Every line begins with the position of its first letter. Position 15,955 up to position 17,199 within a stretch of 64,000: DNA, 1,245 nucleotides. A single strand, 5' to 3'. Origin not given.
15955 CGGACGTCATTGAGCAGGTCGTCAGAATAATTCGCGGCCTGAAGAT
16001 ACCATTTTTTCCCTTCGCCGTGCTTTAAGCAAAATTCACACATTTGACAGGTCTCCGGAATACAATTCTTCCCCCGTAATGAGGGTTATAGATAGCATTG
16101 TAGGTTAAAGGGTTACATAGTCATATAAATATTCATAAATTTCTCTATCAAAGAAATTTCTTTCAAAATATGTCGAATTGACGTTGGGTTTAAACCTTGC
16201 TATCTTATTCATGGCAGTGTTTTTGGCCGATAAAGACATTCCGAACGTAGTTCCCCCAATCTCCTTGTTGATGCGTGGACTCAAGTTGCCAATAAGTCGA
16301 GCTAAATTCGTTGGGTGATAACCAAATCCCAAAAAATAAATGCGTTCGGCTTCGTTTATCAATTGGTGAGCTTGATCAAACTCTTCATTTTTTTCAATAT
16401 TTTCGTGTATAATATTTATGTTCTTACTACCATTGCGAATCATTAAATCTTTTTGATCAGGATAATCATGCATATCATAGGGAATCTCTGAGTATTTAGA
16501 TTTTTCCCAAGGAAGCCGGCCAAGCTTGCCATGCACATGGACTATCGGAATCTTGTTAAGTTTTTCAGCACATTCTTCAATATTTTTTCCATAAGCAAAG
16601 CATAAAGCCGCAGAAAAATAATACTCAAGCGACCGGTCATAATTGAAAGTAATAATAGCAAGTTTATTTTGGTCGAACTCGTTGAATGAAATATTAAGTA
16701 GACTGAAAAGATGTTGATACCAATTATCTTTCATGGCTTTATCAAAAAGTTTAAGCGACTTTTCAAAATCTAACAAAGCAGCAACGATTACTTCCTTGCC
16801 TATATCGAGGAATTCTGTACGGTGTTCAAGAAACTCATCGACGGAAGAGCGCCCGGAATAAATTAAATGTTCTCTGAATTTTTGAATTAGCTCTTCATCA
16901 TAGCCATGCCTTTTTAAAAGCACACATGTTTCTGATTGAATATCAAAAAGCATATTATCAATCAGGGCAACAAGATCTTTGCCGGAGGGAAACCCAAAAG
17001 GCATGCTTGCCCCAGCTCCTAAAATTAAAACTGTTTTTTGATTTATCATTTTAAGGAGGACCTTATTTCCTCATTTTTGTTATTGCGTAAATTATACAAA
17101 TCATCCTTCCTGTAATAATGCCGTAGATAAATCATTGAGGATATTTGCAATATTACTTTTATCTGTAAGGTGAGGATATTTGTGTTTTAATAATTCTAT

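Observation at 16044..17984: AT-rich three-gene cassette (small helical protein, XRE HTH, compact SIR2-like protein): candidate undescribed NADase defence or toxin module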

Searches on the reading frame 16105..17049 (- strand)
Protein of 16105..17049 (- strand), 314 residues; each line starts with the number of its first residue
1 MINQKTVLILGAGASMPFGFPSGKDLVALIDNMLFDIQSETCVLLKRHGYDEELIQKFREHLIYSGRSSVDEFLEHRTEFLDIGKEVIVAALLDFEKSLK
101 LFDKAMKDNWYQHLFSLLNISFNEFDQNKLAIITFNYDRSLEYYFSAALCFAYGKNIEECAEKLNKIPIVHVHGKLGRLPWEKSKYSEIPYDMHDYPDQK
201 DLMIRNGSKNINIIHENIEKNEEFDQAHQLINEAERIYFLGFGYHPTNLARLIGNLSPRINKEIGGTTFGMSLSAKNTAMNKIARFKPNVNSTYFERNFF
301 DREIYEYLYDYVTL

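Call 3: search_protein_families(library=pfam, proteins=[window:16105-17049:-], max_evalue=0.1)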
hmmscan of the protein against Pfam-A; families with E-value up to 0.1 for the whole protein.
window:16105-17049:- (314 aa): 2 families
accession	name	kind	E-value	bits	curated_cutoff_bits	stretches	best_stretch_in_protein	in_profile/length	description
PF13289.12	SIR2_2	-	0.00077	20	24.5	1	131-250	2-99/141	SIR2-like domain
PF19749.4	DUF6236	-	0.042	13.5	26.2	1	91-124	230-263/324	Family of unknown function (DUF6236)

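Call 4: search_protein_families(library=padloc, proteins=[window:16105-17049:-], max_evalue=0.1)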
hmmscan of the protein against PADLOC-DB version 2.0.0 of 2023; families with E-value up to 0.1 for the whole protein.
window:16105-17049:- (314 aa): 9 families
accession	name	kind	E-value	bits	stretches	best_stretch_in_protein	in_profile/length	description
PDLC04087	SIR2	-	5.7e-14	49.7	1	2-250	15-267/343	-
PDLC04092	SIR2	-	9e-10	36.4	1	3-253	17-245/318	-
PDLC04082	SIR2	-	4.4e-08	30.4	2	2-143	14-142/345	-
PDLC04091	SIR2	-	0.00022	18.6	1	167-295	188-307/345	-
PDLC04086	SIR2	-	0.00025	18.5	1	157-250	192-282/361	-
PDLC04095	SIR2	-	0.00041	18.1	1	162-250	87-172/251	-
PDLC04096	SIR2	-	0.0025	15.3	1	126-254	19-159/230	-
PDLC02408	Aga_SIR2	-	0.0028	14.8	1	4-35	6-37/343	Class II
PDLC04078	SIR2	-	0.0042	14.9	1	164-246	11-92/171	-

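Call 5: search_protein_families(library=ncbifam, proteins=[window:16105-17049:-], max_evalue=0.1)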
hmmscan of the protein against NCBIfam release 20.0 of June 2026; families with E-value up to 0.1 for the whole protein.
window:16105-17049:- (314 aa): 0 families

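Call 6: find_homologous_proteins(query=window:16105-17049:-)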
Query window:16105-17049:- (314 aa): 2954 proteins with E <= 0.001 among 4162 candidates; the best 120 are listed.
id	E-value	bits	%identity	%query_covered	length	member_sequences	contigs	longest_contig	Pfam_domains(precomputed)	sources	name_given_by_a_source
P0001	1.5e-209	712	100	100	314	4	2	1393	-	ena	-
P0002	4.0e-133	461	68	100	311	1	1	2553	-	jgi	jgi:hypothetical protein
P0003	4.1e-101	356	57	98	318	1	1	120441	PF13289.13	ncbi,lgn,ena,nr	ncbi:MAG: hypothetical protein FVQ84_00980 [Planctomycetes bacterium]|nr:hypothetical protein [Planc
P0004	8.2e-101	355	61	87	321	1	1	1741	PF13289.13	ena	-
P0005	2.2e-100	354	57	99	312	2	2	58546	PF13289.13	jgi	-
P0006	2.2e-100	354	56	99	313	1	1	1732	PF13289.13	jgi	jgi:hypothetical protein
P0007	2.4e-100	354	57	99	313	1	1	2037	PF13289.13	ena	-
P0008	3.8e-100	353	56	99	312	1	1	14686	-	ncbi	ncbi:MAG: hypothetical protein ABIF19_15290 [Planctomycetota bacterium]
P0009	7.2e-100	352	56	99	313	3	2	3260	PF13289.13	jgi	-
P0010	1.5e-99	351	58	99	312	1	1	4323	PF13289.13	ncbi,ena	-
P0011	2.0e-99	351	57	99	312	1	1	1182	PF13289.13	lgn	-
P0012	3.7e-99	350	61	87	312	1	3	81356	-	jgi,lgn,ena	-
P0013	4.8e-98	346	57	99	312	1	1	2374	PF13289.13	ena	-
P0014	1.2e-97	345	57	98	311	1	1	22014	PF13289.13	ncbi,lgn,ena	-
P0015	1.6e-97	344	56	99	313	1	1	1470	PF13289.13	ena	-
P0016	1.8e-97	344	55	99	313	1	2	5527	PF13289.13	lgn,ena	-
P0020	1.1e-87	312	50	100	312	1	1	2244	PF13289.13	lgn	-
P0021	3.0e-85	304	48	100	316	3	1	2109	PF13289.13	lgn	-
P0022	4.1e-81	291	49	98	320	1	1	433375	-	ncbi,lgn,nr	ncbi:MAG: hypothetical protein PHY02_00475 [Phycisphaerae bacterium]|nr:hypothetical protein [Phycis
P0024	4.3e-77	277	45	100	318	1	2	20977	PF13289.13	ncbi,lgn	-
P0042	1.4e-67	246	43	100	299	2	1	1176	PF13289.13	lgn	-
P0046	2.4e-67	245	45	95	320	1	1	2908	PF13289.13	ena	-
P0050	3.8e-67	245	49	80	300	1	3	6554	PF13289.13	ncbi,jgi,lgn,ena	-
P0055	1.0e-66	243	48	87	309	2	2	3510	PF13289.13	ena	-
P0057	1.4e-66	243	44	100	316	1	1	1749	PF13289.13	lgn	-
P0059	3.3e-66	242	43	92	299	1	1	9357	PF13289.13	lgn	-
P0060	4.0e-66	241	47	87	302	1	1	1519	PF13289.13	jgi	jgi:hypothetical protein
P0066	7.3e-65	237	42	99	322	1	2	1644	PF13289.13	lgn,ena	-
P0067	1.5e-64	236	42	99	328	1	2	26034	PF13289.13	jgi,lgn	jgi:hypothetical protein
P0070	3.8e-64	235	41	100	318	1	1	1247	PF13289.13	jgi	-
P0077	6.6e-64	234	40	100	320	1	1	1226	PF13289.13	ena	-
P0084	1.4e-63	233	42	100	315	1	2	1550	PF13289.13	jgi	-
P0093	3.0e-63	232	42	100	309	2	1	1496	PF13289.13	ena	-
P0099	5.3e-63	231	48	80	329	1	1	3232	PF13289.13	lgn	-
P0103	9.0e-63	230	46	88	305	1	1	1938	PF13289.13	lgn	-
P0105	9.5e-63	230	48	80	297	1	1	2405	PF13289.13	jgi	jgi:hypothetical protein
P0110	1.5e-62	230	42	99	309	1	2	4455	PF13289.13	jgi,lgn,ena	-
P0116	2.5e-62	229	44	92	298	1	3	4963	PF13289.13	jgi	jgi:hypothetical protein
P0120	3.2e-62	228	43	90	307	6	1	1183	PF13289.13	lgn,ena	-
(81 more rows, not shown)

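Call 7: search_solved_structures(query=window:16105-17049:-, max_evalue=10, show_alignments=2)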
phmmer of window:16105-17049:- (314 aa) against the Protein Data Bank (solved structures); distinct sequences matched with E-value up to 10: 3.
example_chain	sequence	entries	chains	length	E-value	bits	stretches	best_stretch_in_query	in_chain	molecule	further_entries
9r3e_B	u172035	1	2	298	0.32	13.3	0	105-175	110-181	Protein FAM118B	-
9r0p_B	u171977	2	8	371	0.6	12.4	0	105-175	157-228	Protein FAM118B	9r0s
8zuh_A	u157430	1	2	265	2.3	10.5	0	18-63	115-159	F-box only protein 6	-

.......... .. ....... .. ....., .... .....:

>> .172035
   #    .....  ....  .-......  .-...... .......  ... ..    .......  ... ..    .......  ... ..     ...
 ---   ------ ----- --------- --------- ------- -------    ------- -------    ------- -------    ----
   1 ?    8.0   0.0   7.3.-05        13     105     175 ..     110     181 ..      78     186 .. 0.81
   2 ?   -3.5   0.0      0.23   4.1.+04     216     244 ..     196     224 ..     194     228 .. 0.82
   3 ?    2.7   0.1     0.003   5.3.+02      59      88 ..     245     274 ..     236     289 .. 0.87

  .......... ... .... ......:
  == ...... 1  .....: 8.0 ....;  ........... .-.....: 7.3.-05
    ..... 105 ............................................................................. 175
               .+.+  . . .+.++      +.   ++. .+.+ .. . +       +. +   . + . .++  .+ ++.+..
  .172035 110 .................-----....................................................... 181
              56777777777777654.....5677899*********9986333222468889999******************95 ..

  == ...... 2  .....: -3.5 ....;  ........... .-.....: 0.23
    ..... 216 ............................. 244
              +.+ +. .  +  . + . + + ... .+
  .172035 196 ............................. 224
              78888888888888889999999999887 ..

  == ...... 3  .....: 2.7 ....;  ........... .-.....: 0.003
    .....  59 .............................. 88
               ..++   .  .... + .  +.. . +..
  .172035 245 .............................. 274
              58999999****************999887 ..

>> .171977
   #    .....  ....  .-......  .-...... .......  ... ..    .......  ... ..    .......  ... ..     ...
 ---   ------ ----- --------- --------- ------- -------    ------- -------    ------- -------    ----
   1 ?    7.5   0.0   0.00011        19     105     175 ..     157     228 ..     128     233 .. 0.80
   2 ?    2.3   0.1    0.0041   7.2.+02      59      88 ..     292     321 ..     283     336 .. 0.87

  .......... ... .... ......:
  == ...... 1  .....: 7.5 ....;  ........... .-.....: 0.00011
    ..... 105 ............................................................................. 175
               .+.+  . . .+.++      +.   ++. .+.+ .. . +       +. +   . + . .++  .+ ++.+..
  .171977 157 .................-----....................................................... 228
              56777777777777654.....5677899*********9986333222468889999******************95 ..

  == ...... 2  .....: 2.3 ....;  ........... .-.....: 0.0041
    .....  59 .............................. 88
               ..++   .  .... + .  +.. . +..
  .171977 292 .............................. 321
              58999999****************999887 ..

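Call 8: find_encoding_contigs(protein=P0003, flank=6000, max_places=3)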
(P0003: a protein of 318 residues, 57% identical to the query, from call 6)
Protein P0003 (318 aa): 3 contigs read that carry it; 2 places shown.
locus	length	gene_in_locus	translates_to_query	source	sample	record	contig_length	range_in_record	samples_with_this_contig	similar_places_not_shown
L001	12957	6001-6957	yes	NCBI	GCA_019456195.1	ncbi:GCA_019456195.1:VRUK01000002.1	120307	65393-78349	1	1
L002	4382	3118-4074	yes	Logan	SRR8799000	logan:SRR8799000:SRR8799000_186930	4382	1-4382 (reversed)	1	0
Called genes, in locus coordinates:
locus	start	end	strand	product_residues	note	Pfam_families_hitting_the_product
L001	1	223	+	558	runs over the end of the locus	PF01966:HD (faint), PF19276:HD_assoc_2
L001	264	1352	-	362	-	PF03462:PCRF, PF00472:RF-1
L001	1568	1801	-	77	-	PF01197:Ribosomal_L31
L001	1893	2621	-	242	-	-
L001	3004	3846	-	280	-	PF07963:N_methyl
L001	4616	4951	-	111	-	-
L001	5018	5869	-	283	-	PF16872:putAbiC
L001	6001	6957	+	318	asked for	PF13289:SIR2_2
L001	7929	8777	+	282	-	PF01261:AP_endonuc_2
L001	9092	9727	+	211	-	-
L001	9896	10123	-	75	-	PF13441:Gly-zipper_YMGG, PF05433:Rick_17kDa_Anti, PF13488:Gly-zipper_Omp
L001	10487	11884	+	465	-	-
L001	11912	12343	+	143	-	PF07233:DUF1425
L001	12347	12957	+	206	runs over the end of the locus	PF13036:LpoB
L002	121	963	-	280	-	PF07963:N_methyl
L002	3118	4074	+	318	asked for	PF13289:SIR2_2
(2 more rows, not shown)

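Call 9: find_encoding_contigs(protein=P0005, flank=6000, max_places=3)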
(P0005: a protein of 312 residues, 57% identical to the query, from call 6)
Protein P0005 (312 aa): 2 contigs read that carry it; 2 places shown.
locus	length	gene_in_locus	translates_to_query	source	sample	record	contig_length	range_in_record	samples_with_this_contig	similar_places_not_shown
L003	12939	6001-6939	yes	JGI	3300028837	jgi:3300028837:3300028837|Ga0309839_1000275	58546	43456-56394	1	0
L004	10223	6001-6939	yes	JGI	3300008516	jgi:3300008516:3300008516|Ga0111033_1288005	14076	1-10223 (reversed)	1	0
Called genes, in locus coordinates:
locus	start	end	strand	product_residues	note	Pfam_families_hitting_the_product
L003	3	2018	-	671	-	PF01839:FG-GAP (faint), PF13517:FG-GAP_3, PF06439:3keto-disac_hyd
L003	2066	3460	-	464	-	PF01408:GFO_IDH_MocA, PF19051:GFO_IDH_MocA_C2 (faint)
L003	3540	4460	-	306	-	PF01261:AP_endonuc_2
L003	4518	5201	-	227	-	PF01791:DeoC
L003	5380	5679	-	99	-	-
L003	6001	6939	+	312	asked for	PF13289:SIR2_2 (weak)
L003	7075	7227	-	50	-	-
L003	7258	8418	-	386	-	PF13271:DUF4062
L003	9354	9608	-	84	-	-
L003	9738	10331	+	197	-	-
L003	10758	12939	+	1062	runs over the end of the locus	PF08241:Methyltransf_11 (faint), PF13649:Methyltransf_25 (weak), PF13847:Methyltransf_31 (weak), PF01011:PQQ (faint), PF13360:PQQ_2, PF13570:Beta-prop_ACSF4, PF13360:PQQ_2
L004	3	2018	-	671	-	PF01839:FG-GAP (faint), PF13517:FG-GAP_3, PF06439:3keto-disac_hyd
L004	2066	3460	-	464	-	PF01408:GFO_IDH_MocA, PF19051:GFO_IDH_MocA_C2 (faint)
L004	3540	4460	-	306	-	PF01261:AP_endonuc_2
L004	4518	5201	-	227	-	PF01791:DeoC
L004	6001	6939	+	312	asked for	PF13289:SIR2_2 (weak)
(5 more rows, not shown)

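Call 10: find_encoding_contigs(protein=P0022, flank=6000, max_places=3)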
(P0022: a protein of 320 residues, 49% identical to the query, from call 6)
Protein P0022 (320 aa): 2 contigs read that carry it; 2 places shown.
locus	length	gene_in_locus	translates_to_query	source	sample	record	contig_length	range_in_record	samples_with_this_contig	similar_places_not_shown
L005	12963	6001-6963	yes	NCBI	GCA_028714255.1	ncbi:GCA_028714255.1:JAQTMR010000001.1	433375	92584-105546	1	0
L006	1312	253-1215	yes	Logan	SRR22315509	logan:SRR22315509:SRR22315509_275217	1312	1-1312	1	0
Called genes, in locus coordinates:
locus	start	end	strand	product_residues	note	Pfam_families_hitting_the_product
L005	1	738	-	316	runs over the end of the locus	PF00535:Glycos_transf_2, PF13641:Glyco_tranf_2_3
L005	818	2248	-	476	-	PF00464:SHMT, PF00155:Aminotran_1_2 (weak)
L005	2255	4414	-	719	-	PF02163:Peptidase_M50, PF00595:PDZ (faint), PF13180:PDZ_2 (faint), PF14685:PDZ_Tricorn (faint), PF17820:PDZ_6 (weak)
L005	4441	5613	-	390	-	PF02670:DXP_reductoisom, PF08436:DXP_redisom_C, PF13288:DXPR_C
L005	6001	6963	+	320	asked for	-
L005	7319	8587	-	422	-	PF12704:MacB_PCD, PF02687:FtsX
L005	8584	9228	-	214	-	PF00005:ABC_tran, PF02463:SMC_N (faint)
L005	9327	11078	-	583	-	PF25954:Beta-barrel_RND_2 (faint), PF25990:Beta-barrel_YknX, PF25975:CzcB_C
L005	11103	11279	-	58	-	-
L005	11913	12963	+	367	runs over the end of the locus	PF22560:GMT-wHTH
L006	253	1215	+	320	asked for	-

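Call 14: find_related_loci(query=A1, collection=genome_contigs, flank=5000)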
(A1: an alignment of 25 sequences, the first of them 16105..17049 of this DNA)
Query A1 (314 aa) in genome_contigs; peptide patterns used: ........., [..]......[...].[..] (x = any residue, [..] = any of these).
507 stretches matched a pattern; 480 encode a relative of the query (tblastn E <= 1e-3); the best 80 are kept; 80 distinct loci.
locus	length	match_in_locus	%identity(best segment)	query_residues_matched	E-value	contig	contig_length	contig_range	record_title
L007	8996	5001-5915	56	1-310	8e-106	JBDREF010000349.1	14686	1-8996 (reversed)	MAG: Planctomycetota bacterium isolate MEGAHIT-group-1.301 k141_6548371, whole genome shotgun sequence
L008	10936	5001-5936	49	1-309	3e-85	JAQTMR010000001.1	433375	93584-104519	MAG: Phycisphaerae bacterium isolate STA_45 NODE_25_length_433375_cov_6.522874_Sandtown_A, whole genome shotgun sequence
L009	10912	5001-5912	57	1-309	4e-106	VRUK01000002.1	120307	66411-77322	MAG: Planctomycetota bacterium isolate MohnsGC08_bin89 NODE_2_length_120307_cov_56.892955, whole genome shotgun sequence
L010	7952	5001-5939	44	1-314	1e-79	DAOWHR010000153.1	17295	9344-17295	MAG TPA_asm: Anaerohalosphaeraceae bacterium isolate CSMAG_2022 CSMAG_2022_k141_1377606_length_17295_cov_8.0000, whole g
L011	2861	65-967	44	1-314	1e-76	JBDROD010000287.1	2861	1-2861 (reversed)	MAG: Candidatus Zixiibacteriota bacterium isolate MEGAHIT-group-1.93 k141_7633109, whole genome shotgun sequence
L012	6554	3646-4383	49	1-252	5e-72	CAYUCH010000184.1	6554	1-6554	MAG TPA_asm: uncultured Desulfobulbia bacterium isolate SRP077602_co5_539 genome assembly, contig: NODE_45163_length_655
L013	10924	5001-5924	44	1-313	2e-71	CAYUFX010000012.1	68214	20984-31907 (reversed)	MAG TPA_asm: uncultured Pirellulales bacterium isolate binchicken_co89_457 genome assembly, contig: NODE_437_length_6821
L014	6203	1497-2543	44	1-314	2e-70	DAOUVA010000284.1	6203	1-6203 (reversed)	MAG TPA_asm: Phycisphaerae bacterium isolate CSMAG_837 CSMAG_837_k141_1654908_length_6203_cov_10.0000, whole genome shot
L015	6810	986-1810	46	1-281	1e-69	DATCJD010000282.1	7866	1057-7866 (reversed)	MAG TPA_asm: Bacteroidota bacterium isolate SMAG_U7876 k141_3430499, whole genome shotgun sequence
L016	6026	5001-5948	43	1-314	5e-69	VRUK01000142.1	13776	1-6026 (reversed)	MAG: Planctomycetota bacterium isolate MohnsGC08_bin89 NODE_151_length_13776_cov_55.646325, whole genome shotgun sequenc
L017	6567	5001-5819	43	1-285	2e-67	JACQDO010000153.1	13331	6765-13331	MAG: Hyphomicrobiales bacterium isolate NC_groundwater_996_Pr1_S-0.65um_64_10 Montesol18_Sp65_coassembly_scaffold_438978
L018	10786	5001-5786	47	1-271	6e-67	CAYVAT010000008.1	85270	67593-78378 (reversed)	MAG TPA_asm: uncultured Eubacteriales bacterium isolate binchicken_co178_256 genome assembly, contig: NODE_568_length_85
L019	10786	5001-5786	44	1-271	1e-66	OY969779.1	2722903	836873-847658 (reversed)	MAG: uncultured Methanobacteriaceae archaeon isolate MFD04716.bin.c.1 genome assembly, chromosome: 1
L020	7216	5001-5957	39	1-314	1e-66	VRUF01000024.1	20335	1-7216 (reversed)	MAG: Planctomycetota bacterium isolate MohnsGC08_bin174 NODE_54_length_20335_cov_7.895103, whole genome shotgun sequence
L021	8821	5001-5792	44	1-272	3e-66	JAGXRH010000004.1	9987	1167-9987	MAG: Ignavibacteriales bacterium isolate CROMO_A_84 c_000000000262, whole genome shotgun sequence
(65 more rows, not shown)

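Call 19: find_encoding_contigs(protein=P0002, flank=6000, max_places=4)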
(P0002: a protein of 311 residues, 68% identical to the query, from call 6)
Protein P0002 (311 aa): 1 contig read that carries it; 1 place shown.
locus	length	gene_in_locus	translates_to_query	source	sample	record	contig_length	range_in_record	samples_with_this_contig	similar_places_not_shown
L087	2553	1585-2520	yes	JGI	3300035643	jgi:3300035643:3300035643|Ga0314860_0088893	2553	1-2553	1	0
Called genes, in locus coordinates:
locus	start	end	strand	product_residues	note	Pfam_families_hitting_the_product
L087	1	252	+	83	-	?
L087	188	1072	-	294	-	-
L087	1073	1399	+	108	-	-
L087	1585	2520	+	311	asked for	-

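Call 22: predict_structure(alignment_id=A1)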
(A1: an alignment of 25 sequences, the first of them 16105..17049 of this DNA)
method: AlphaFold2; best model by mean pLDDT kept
length: 314 residues; sequences in the alignment: 25
mean_pLDDT: 91.6   pTM: 0.90
mean pLDDT of the five models: 91.6, 90.8, 90.6, 90.4, 90.1
residues with pLDDT >= 90: 232; 70-90: 75; 50-70: 7; < 50: 0
segments of 3 or more residues with pLDDT < 50: none
pLDDT, mean of each block of 10 residues (from residue 1): 94 88 94 97 97 98 94 94 97 94 89 90 94 96 96 95 95 95 94 93 96 73 92 94 76 82 91 88 85 87 93 84
secondary structure, 60 per line:
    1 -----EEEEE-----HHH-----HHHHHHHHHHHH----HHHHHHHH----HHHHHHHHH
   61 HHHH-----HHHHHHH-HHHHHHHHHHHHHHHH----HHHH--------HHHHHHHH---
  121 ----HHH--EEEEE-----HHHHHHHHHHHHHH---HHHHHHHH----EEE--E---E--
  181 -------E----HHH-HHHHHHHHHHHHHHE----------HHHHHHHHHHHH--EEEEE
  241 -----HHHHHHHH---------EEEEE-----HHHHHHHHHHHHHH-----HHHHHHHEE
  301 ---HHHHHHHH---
elements in order: E6-10 H24-35 H40-47 H52-64 H70-76 H78-93 H98-101 H110-117 E130-134 H140-153 H157-164 E169-171 H197-210 H222-233 E236-240 H246-253 E263-267 H273-286 H292-298 H304-311
